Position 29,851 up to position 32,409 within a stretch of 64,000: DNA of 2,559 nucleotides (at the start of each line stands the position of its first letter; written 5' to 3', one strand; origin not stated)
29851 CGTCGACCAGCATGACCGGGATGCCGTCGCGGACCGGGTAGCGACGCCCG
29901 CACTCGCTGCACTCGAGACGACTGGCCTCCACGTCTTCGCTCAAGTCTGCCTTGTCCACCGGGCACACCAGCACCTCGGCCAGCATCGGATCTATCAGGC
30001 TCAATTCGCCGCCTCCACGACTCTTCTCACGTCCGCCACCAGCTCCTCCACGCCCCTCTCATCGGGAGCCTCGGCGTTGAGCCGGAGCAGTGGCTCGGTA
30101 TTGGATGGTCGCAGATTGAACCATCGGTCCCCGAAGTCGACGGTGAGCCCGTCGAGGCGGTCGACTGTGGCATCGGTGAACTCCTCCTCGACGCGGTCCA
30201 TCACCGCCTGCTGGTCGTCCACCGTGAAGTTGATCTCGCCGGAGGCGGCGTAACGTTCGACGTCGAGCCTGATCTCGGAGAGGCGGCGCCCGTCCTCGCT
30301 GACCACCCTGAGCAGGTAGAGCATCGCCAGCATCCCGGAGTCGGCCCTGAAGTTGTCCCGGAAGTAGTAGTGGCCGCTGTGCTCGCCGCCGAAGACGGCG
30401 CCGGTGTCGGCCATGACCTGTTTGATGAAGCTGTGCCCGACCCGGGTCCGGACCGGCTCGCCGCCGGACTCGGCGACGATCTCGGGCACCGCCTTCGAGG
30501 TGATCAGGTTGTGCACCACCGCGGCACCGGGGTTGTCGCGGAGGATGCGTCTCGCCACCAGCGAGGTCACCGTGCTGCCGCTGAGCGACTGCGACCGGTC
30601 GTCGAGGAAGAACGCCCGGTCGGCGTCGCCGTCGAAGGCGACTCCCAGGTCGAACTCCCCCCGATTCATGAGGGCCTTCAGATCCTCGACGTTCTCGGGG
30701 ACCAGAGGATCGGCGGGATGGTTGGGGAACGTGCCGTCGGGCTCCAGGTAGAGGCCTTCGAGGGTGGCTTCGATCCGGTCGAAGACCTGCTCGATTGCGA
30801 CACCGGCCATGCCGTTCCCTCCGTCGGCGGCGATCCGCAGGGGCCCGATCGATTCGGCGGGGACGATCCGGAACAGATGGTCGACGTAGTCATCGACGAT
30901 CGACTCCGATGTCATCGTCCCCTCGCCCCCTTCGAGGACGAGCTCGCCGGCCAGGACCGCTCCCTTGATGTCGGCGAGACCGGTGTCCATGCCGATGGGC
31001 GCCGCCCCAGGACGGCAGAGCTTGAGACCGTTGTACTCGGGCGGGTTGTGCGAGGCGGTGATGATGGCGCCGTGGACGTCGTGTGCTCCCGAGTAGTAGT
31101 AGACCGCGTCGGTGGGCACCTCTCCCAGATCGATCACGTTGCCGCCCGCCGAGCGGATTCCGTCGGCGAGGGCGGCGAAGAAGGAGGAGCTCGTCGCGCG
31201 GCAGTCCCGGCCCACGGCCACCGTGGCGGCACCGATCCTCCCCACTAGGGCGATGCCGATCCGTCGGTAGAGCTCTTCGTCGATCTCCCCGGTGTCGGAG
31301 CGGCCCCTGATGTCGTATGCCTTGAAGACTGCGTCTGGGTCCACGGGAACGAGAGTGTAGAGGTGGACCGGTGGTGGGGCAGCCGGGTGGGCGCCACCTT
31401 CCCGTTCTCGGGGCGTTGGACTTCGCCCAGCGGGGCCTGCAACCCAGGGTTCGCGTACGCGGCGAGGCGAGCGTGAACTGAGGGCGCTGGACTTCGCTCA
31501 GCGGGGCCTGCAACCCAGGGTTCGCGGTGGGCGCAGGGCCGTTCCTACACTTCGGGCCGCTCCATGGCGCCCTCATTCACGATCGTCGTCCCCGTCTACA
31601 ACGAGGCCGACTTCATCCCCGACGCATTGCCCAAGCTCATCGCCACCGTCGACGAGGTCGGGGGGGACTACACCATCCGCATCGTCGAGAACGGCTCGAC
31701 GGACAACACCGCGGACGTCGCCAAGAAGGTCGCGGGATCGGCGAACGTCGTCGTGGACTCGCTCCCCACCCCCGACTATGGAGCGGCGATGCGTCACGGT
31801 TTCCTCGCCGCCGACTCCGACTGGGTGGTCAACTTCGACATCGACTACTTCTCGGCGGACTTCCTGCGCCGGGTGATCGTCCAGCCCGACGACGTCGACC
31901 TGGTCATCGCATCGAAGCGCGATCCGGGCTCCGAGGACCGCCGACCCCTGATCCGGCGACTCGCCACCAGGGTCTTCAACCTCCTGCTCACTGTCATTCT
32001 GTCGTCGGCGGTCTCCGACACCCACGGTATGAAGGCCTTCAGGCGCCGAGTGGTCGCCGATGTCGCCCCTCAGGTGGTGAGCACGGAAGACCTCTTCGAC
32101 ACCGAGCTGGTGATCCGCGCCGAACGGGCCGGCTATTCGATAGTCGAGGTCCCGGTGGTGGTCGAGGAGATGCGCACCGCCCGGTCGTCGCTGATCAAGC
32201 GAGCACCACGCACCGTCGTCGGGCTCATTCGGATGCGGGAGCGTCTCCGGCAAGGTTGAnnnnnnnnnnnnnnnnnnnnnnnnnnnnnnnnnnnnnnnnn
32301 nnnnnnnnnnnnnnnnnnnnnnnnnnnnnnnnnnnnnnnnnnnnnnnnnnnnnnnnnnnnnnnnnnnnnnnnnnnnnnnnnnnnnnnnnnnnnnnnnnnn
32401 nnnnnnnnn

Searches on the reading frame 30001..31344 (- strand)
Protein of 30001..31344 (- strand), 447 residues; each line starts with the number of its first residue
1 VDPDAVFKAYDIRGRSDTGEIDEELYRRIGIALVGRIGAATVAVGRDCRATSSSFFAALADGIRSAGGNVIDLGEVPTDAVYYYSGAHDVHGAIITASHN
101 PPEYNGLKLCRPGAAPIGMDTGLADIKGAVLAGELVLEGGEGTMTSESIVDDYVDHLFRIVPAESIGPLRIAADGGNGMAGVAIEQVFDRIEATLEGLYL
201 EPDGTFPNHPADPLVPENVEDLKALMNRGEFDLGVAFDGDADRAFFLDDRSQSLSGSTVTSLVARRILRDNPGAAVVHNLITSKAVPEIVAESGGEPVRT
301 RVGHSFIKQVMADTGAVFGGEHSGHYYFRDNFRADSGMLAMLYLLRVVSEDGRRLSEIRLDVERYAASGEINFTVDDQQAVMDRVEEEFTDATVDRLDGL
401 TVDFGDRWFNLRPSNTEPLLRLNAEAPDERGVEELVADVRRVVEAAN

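Call 65: search_protein_families(library=pfam, proteins=[window:30001-31344:-], max_evalue=0.00001)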
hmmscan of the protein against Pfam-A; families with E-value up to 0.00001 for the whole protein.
window:30001-31344:- (447 aa): 4 families
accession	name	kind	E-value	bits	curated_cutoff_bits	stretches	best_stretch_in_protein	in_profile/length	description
PF02878.22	PGM_PMM_I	-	3e-28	98.7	22.5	1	6-121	3-123/138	Phosphoglucomutase/phosphomannomutase, alpha/beta/alpha domain I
PF02880.22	PGM_PMM_III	-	4.4e-27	94.9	20.7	1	256-359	2-108/115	Phosphoglucomutase/phosphomannomutase, alpha/beta/alpha domain III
PF02879.22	PGM_PMM_II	-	1.9e-18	67.3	29.3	1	151-249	1-101/103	Phosphoglucomutase/phosphomannomutase, alpha/beta/alpha domain II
PF00408.26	PGM_PMM_IV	-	1e-12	48.4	23.1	1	370-441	1-67/68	Phosphoglucomutase/phosphomannomutase, C-terminal domain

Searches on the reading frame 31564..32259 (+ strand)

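Call 65: search_protein_families(library=pfam, proteins=[window:31564-32259:+], max_evalue=0.00001)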
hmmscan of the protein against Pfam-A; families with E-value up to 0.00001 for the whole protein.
window:31564-32259:+ (231 aa): 2 families
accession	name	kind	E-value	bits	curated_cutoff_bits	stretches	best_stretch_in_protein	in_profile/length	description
PF00535.33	Glycos_transf_2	-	1.7e-16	61.1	23.3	1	6-164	1-164/168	Glycosyl transferase family 2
PF13641.12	Glyco_tranf_2_3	-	1e-05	26.2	27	0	3-206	1-212/230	Glycosyltransferase like family 2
